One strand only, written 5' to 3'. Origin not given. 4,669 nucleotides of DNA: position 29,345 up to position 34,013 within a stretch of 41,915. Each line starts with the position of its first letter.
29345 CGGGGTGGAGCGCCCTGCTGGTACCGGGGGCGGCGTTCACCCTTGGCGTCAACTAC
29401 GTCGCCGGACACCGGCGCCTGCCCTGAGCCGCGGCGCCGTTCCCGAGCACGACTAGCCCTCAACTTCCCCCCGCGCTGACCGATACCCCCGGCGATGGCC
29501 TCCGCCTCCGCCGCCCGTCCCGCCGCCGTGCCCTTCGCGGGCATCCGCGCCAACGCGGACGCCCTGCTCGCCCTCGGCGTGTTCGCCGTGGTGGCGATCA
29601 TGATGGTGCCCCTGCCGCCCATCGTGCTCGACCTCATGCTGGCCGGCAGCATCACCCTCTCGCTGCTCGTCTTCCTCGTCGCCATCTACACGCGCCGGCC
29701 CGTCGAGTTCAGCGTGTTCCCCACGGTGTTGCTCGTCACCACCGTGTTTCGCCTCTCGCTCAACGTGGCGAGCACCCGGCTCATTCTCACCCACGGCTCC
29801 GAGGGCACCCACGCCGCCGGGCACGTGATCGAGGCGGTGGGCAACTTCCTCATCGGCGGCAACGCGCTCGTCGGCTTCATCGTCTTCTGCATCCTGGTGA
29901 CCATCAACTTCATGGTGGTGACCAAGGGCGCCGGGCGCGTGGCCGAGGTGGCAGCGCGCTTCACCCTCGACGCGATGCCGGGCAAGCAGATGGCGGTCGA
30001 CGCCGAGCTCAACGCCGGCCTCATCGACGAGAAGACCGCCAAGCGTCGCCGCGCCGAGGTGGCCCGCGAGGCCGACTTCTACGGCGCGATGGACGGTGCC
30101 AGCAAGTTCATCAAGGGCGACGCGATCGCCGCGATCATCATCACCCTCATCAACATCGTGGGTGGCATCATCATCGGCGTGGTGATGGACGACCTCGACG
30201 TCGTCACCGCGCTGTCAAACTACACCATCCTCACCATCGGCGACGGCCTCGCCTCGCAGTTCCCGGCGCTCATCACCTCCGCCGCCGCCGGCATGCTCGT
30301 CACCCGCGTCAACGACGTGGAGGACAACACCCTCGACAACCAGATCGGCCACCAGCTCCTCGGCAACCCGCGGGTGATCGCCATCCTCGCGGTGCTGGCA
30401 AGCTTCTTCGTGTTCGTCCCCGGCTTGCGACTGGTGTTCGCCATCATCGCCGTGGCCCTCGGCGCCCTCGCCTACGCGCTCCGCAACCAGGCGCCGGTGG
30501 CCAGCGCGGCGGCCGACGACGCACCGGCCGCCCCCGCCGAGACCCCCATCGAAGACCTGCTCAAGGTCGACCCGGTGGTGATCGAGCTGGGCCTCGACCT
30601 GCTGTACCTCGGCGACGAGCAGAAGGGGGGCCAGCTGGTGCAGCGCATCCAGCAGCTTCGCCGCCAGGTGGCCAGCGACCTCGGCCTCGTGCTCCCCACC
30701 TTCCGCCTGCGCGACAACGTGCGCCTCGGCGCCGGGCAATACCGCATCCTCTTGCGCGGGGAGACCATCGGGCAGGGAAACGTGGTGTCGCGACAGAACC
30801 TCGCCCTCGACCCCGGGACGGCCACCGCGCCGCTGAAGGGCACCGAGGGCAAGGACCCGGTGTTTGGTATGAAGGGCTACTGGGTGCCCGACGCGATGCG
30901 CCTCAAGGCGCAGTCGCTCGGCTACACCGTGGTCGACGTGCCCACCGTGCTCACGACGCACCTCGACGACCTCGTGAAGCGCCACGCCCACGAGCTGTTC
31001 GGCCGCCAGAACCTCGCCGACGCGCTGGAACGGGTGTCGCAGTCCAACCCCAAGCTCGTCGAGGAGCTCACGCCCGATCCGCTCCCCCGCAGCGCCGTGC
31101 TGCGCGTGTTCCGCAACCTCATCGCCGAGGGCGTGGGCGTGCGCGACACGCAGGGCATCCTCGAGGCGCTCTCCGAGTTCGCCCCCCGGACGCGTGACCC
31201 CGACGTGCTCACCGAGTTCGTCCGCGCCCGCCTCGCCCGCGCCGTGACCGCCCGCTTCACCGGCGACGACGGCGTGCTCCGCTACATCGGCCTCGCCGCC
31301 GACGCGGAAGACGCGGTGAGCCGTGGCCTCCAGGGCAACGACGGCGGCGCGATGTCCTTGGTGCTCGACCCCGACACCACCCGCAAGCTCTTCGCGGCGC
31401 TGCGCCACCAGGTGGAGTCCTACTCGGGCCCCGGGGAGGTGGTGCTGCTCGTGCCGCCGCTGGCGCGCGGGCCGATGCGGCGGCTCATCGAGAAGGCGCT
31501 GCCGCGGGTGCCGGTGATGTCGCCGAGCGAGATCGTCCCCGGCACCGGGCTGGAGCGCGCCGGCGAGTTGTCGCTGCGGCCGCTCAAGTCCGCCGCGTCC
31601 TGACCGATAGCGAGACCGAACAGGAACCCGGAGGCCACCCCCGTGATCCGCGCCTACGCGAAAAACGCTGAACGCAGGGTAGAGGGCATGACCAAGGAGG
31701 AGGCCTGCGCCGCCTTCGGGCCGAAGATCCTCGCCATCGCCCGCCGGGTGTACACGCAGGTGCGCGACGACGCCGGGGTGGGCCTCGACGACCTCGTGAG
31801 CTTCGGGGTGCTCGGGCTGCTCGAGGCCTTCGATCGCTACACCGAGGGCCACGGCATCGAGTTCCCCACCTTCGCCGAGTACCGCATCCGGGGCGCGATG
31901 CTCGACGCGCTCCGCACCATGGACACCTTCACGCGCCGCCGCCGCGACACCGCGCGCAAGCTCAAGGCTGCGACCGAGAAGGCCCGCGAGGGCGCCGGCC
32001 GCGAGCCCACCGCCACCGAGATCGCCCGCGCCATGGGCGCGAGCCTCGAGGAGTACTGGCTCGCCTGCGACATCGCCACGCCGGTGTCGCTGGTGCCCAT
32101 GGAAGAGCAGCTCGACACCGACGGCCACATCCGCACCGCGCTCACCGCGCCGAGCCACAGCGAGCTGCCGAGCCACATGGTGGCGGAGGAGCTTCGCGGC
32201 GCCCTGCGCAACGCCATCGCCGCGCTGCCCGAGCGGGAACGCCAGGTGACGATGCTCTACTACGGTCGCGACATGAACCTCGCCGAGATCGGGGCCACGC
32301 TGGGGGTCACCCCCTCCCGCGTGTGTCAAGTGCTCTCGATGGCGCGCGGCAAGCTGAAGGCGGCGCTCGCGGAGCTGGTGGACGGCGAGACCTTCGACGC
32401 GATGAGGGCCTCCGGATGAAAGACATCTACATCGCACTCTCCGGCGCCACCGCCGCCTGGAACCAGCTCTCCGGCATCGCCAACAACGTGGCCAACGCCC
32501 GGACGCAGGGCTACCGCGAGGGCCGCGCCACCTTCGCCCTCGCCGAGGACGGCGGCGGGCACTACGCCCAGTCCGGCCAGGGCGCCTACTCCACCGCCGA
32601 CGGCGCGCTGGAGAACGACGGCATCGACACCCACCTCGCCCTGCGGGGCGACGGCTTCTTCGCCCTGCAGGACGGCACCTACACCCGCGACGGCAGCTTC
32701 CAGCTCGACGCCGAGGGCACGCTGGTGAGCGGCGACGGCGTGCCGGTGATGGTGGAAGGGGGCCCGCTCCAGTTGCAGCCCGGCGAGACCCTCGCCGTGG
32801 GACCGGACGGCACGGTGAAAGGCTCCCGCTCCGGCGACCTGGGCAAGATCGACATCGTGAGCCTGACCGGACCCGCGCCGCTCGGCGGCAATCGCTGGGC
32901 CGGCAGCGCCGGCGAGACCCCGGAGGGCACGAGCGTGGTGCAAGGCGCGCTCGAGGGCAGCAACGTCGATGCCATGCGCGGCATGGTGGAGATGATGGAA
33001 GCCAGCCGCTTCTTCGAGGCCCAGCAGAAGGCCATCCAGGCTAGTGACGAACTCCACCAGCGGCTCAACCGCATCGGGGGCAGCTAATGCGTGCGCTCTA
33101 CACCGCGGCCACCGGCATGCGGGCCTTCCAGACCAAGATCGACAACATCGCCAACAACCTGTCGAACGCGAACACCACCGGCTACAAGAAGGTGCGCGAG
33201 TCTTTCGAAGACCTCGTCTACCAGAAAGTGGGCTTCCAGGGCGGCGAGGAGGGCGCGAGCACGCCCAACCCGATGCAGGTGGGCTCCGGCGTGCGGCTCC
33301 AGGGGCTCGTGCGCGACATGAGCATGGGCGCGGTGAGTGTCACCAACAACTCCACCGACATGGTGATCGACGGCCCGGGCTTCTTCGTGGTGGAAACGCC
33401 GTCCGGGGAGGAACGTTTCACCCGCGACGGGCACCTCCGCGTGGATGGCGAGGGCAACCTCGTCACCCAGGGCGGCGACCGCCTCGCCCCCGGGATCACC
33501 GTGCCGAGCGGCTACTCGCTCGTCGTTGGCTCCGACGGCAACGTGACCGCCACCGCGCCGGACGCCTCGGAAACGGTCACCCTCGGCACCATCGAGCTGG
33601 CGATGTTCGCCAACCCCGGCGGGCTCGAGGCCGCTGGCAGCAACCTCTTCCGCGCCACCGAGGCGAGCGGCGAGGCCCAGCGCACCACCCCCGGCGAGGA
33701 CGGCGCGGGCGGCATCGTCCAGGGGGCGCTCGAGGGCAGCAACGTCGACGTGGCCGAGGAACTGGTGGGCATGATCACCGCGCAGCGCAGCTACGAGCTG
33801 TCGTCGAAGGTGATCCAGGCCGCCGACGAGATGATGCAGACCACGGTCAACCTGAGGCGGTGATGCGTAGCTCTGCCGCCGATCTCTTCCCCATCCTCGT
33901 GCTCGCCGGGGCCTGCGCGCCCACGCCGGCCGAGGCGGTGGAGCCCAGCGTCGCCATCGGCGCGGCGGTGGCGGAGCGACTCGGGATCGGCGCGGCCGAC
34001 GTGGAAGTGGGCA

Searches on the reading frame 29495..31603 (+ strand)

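Call 8: search_protein_families(library=pfam, proteins=[window:29495-31603:+], max_evalue=0.01)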
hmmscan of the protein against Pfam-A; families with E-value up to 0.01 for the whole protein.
window:29495-31603:+ (702 aa): 1 family
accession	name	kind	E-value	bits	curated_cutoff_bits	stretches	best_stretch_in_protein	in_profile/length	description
PF00771.25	FHIPEP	-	5.7e-238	792.1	29.1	1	32-682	1-654/657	FHIPEP family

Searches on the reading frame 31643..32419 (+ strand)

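Call 8: search_protein_families(library=pfam, proteins=[window:31643-32419:+], max_evalue=0.01)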
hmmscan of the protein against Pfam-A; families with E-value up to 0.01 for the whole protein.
window:31643-32419:+ (258 aa): 5 families
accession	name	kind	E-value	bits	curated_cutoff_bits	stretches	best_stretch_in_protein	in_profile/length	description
PF04545.22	Sigma70_r4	-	5.6e-15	55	24.1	1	191-239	1-49/50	Sigma-70, region 4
PF04539.22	Sigma70_r3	-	8.7e-11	42.2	25.3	1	103-169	2-68/78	Sigma-70 region 3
PF04542.20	Sigma70_r2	-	9.1e-09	35.4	24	1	25-92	5-67/71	Sigma-70 region 2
PF08281.18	Sigma70_r4_2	-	3.6e-08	33.4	25.7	1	186-238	2-54/54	Sigma-70, region 4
PF13384.12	HTH_23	-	0.0019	18.4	24.6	0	197-232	4-39/50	Homeodomain-like domain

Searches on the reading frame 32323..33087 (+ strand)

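Call 9: search_protein_families(library=pfam, proteins=[window:32323-33087:+], max_evalue=0.01)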
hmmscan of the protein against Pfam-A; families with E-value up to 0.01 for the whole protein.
window:32323-33087:+ (254 aa): 3 families
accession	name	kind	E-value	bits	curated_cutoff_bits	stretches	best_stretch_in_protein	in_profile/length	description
PF06429.18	Flg_bbr_C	-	5.2e-17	61.5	23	1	207-251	2-46/46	Flagellar basal body rod FlgEFG protein C-terminal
PF22692.1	LlgE_F_G_D1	-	6.3e-11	42.7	27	1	106-166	1-63/64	Flagellar hook protein FlgE/F/G D1 domain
PF00460.25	Flg_bb_rod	-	3.4e-05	24.1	20.7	1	35-65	1-31/31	Flagella basal body rod protein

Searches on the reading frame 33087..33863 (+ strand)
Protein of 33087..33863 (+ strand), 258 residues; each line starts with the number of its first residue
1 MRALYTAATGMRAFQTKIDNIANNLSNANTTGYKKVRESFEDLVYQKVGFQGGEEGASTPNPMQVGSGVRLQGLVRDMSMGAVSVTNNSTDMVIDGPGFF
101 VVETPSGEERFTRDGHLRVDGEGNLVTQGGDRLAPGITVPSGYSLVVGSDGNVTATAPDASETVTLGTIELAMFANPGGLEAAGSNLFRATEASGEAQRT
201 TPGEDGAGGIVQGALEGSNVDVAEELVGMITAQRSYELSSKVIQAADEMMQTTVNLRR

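Call 9: search_protein_families(library=pfam, proteins=[window:33087-33863:+], max_evalue=0.01)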
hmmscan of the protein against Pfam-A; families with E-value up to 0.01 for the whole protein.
window:33087-33863:+ (258 aa): 3 families
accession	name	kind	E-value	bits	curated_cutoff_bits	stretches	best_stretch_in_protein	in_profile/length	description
PF06429.18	Flg_bbr_C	-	2.9e-22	78.3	23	1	212-256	2-46/46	Flagellar basal body rod FlgEFG protein C-terminal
PF22692.1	LlgE_F_G_D1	-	1.2e-18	67.4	27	1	94-155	2-64/64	Flagellar hook protein FlgE/F/G D1 domain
PF00460.25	Flg_bb_rod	-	6.2e-10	39.3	20.7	1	4-34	1-31/31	Flagella basal body rod protein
